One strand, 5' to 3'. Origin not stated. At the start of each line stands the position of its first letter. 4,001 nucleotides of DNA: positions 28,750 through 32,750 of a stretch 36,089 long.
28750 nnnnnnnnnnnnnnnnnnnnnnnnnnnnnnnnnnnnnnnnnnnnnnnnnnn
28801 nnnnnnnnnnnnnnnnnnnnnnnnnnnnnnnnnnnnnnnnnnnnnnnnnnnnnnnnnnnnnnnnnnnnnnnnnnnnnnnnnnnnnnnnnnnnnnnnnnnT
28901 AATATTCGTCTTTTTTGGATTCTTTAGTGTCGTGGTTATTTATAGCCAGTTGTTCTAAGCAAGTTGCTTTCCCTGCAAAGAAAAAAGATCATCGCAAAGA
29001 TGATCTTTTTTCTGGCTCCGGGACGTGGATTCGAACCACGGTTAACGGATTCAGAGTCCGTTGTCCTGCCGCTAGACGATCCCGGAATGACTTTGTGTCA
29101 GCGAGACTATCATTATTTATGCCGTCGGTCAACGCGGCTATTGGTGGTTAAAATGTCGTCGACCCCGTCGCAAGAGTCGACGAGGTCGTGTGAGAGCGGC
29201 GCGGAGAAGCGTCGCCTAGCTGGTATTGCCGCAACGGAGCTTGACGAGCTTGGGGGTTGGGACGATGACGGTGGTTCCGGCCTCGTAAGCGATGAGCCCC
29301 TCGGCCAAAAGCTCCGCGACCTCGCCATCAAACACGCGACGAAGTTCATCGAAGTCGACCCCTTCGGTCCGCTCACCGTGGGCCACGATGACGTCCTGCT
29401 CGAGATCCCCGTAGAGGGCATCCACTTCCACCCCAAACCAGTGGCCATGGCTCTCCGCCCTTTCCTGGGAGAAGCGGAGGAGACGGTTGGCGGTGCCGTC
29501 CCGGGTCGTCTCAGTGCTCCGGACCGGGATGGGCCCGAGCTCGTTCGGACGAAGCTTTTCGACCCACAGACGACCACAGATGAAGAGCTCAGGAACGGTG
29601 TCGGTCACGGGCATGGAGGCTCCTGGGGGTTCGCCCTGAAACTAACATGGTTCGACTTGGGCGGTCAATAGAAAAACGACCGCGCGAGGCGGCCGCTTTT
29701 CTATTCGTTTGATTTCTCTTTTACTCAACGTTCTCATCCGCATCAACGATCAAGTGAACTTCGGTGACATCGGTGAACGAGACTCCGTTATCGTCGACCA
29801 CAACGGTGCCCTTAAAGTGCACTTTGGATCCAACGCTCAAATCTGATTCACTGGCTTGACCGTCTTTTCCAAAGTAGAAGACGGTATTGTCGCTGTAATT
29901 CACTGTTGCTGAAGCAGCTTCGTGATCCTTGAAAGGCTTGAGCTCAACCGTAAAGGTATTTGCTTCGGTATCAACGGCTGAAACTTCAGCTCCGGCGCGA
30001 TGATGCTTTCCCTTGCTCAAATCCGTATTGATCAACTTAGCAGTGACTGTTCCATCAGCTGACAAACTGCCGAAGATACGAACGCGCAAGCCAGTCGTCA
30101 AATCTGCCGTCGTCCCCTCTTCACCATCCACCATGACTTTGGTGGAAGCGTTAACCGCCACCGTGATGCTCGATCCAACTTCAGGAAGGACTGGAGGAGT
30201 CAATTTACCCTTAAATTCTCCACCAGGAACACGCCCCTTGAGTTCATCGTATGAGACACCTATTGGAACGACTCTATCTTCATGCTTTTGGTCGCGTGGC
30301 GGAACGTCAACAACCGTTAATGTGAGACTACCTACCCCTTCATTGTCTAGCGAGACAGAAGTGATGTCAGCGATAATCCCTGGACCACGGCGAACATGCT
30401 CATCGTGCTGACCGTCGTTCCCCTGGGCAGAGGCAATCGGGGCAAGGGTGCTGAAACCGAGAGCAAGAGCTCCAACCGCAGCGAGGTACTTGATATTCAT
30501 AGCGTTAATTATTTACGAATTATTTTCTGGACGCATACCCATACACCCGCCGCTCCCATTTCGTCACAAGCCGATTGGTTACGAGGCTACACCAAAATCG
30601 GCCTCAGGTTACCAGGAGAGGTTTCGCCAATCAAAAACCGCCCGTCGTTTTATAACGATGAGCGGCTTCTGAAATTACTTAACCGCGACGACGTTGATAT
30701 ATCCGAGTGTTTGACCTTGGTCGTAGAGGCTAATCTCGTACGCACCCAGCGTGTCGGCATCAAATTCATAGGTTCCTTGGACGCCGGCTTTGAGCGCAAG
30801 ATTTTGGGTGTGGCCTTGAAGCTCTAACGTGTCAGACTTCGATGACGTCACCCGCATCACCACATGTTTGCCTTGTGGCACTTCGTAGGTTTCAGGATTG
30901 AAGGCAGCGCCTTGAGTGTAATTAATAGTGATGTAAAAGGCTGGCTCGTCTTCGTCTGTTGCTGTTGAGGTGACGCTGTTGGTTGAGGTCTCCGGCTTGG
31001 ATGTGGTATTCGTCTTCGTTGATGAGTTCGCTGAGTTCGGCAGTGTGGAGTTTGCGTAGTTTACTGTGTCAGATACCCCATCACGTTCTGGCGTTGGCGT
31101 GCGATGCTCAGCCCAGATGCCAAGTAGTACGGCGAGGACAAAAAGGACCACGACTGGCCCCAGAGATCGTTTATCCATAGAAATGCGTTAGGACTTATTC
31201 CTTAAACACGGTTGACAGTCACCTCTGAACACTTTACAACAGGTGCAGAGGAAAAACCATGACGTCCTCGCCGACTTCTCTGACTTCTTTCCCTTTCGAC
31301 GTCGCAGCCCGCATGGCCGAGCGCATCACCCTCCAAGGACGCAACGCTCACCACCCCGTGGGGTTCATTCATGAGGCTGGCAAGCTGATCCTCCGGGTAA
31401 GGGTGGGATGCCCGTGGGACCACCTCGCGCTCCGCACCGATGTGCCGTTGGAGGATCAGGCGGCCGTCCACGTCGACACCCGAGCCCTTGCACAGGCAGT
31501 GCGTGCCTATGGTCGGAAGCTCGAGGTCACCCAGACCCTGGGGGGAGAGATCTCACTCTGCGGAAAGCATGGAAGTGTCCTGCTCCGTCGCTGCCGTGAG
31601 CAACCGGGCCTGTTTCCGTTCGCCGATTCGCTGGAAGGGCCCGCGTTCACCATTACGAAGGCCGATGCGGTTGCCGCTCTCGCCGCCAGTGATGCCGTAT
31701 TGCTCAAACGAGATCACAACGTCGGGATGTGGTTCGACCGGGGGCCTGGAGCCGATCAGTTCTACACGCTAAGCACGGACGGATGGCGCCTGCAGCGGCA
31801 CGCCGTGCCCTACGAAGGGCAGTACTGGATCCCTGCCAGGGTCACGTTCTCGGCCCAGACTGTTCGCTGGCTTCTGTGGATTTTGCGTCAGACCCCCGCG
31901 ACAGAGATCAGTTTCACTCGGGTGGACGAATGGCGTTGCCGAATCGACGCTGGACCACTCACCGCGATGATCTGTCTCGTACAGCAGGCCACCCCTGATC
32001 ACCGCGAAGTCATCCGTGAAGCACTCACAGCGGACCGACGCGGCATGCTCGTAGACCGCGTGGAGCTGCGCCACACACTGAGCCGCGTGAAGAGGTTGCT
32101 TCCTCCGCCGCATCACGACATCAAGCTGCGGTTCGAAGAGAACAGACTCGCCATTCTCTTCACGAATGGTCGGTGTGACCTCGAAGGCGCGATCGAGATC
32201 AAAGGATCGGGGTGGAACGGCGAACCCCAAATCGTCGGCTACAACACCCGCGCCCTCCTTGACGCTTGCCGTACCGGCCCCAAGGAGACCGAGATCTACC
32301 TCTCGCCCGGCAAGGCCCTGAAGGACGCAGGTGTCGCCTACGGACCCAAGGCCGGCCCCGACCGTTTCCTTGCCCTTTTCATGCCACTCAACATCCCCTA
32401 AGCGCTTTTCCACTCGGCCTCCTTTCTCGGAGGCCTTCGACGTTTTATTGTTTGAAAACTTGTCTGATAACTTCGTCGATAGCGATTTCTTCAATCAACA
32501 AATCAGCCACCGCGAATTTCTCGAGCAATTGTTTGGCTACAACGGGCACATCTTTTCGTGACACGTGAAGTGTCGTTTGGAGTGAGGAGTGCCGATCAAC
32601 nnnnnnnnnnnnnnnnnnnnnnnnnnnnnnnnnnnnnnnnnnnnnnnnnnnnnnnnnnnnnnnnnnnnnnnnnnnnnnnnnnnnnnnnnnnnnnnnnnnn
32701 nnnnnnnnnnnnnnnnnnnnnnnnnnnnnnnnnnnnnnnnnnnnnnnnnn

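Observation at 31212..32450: Orphan, highly divergent beta-sliding-clamp-like gene away from any dnaA/recF/gyrB context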

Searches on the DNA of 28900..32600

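Call 42: search_rna_families(source=window, start=28900, end=32600, threshold=evalue, max_evalue=1)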
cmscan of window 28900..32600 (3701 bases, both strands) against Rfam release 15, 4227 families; matches with E-value up to 1: 1.
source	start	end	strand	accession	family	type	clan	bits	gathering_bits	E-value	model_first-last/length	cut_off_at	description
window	29016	29086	-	RF00005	tRNA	Gene; tRNA;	CL00001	61.8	29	3.4e-12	1-71/71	no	tRNA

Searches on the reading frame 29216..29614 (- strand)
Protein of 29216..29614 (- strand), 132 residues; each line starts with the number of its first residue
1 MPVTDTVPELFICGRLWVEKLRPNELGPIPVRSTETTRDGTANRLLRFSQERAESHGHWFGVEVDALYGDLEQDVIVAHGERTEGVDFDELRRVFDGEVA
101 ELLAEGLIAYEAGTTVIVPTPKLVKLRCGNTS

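Call 43: search_solved_structures(query=window:29216-29614:-, max_evalue=10)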
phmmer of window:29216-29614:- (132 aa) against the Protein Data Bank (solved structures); distinct sequences matched with E-value up to 10: 1.
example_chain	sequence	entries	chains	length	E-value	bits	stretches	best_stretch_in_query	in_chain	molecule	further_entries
8zpi_A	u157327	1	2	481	1.6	12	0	50-79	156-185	Diaminobutyrate-2-oxoglutarate transaminase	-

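Call 45: search_protein_families(library=pfam, proteins=[window:29216-29614:-], max_evalue=1)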
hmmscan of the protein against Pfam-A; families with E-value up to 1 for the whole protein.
window:29216-29614:- (132 aa): 0 families
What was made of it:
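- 29216..29614 (-): Second foreign-composition ORFan, 132 aa, GC 0.632, GC3 0.77. It may have been acquired from a similar donor. No family or structure match (calls 43, 45).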

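Call 49: find_homologous_proteins(query=window:29216-29614:-, max_evalue=0.01)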
Query window:29216-29614:- (132 aa): 1 proteins with E <= 0.01 among 35 candidates.
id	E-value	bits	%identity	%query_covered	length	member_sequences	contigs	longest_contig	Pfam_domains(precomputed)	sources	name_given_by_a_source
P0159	5.6e-82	290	99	100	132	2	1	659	-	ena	-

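Call 57: predict_structure(protein=window:29216-29611:-)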
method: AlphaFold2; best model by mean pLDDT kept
length: 131 residues; sequences in the alignment: 1
mean_pLDDT: 33.9   pTM: 0.24
mean pLDDT of the five models: 33.9, 33.8, 33.3, 33.3, 31.4
residues with pLDDT >= 90: 0; 70-90: 0; 50-70: 0; < 50: 131
segments of 3 or more residues with pLDDT < 50: 1-131
pLDDT, mean of each block of 10 residues (from residue 1): 25 34 37 33 33 32 32 39 36 42 38 33 26 26
secondary structure, 60 per line:
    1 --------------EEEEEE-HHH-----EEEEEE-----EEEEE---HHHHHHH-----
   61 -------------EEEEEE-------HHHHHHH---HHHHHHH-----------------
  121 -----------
elements in order: E15-20 E30-35 E41-45 H49-55 E74-79 H87-93 H97-103
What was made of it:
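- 29216..29614 (-): The AF2 model is unusable (call 57).
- Tried and rejected: The 132-aa ORFan has no Pfam or PDB match, no homologues, and a single-sequence AF2 model with pLDDT 34, which is unusable (calls 43, 45, 49, 57).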

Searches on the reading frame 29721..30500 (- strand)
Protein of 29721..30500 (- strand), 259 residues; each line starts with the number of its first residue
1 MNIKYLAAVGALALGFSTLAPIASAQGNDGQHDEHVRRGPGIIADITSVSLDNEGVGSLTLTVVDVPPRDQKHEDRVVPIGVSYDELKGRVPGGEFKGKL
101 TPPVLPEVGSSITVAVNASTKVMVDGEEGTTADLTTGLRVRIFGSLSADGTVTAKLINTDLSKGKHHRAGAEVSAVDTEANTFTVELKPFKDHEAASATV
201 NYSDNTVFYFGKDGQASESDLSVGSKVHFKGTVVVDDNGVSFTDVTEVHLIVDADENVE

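Call 8: search_protein_families(library=pfam, proteins=[window:29721-30500:-], max_evalue=0.01)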
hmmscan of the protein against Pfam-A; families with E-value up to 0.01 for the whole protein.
window:29721-30500:- (259 aa): 2 families
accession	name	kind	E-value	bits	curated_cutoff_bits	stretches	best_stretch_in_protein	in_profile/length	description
PF18914.6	DUF5666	-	1.3e-10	41.8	27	2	111-157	16-59/60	Domain of unknown function (DUF5666)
PF01336.31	tRNA_anti-codon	-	0.0059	17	27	0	208-253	32-70/75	OB-fold nucleic acid binding domain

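Call 25: search_protein_families(library=phrogs, proteins=[window:29721-30500:-], max_evalue=0.01)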
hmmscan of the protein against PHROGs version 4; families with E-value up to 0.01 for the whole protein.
window:29721-30500:- (259 aa): 0 families

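Call 26: search_protein_families(library=padloc, proteins=[window:29721-30500:-], max_evalue=0.01)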
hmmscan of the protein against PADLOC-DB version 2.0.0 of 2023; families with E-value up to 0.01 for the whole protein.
window:29721-30500:- (259 aa): 0 families

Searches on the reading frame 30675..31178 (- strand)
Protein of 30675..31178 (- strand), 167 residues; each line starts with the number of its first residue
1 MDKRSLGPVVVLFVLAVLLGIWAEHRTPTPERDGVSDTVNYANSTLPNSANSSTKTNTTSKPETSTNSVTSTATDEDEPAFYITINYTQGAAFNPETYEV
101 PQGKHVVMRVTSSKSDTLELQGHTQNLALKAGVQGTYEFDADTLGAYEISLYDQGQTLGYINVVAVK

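Call 8: search_protein_families(library=pfam, proteins=[window:30675-31178:-], max_evalue=0.01)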
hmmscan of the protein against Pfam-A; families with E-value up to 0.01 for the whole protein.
window:30675-31178:- (167 aa): 1 family
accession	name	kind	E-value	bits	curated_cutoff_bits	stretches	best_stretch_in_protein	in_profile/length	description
PF13473.12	Cupredoxin_1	-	0.00058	20.3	27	1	69-150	11-91/104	Cupredoxin-like domain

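Call 25: search_protein_families(library=phrogs, proteins=[window:30675-31178:-], max_evalue=0.01)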
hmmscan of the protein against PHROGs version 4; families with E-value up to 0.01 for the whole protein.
window:30675-31178:- (167 aa): 0 families

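Call 26: search_protein_families(library=padloc, proteins=[window:30675-31178:-], max_evalue=0.01)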
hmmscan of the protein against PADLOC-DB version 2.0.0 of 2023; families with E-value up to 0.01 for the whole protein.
window:30675-31178:- (167 aa): 0 families

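Call 63: list_cluster_members(proteins=[P0001, P0159, window:29216-29614:-, window:30675-31178:-, window:29721-30500:-])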
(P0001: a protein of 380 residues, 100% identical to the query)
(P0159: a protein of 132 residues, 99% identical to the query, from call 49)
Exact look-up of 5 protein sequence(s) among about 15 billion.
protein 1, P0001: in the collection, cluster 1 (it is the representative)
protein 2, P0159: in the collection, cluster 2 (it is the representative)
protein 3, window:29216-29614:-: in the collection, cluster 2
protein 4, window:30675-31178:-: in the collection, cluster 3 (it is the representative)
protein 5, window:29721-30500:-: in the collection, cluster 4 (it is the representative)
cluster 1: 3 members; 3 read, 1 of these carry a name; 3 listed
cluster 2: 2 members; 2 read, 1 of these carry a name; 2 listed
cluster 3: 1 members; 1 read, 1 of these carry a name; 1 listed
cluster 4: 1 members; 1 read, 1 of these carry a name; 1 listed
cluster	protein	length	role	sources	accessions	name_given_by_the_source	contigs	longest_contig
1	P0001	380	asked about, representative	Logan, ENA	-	-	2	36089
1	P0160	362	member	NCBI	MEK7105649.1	MAG: hypothetical protein AAB865_03130 [Patescibacteria group bacterium]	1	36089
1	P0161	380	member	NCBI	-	-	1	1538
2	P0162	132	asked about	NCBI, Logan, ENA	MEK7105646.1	MAG: hypothetical protein AAB865_03115 [Patescibacteria group bacterium]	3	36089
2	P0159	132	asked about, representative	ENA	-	-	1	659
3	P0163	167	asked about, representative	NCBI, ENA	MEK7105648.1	MAG: hypothetical protein AAB865_03125 [Patescibacteria group bacterium]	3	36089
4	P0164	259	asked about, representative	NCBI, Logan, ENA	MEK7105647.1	MAG: DUF5666 domain-containing protein [Patescibacteria group bacterium]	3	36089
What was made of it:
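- On DnaN family as curated (Pfam PF00712/PF02767/PF02768; NCBIfam TIGR00663 equivalog): NCBI annotates the product as a hypothetical protein (call 63).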
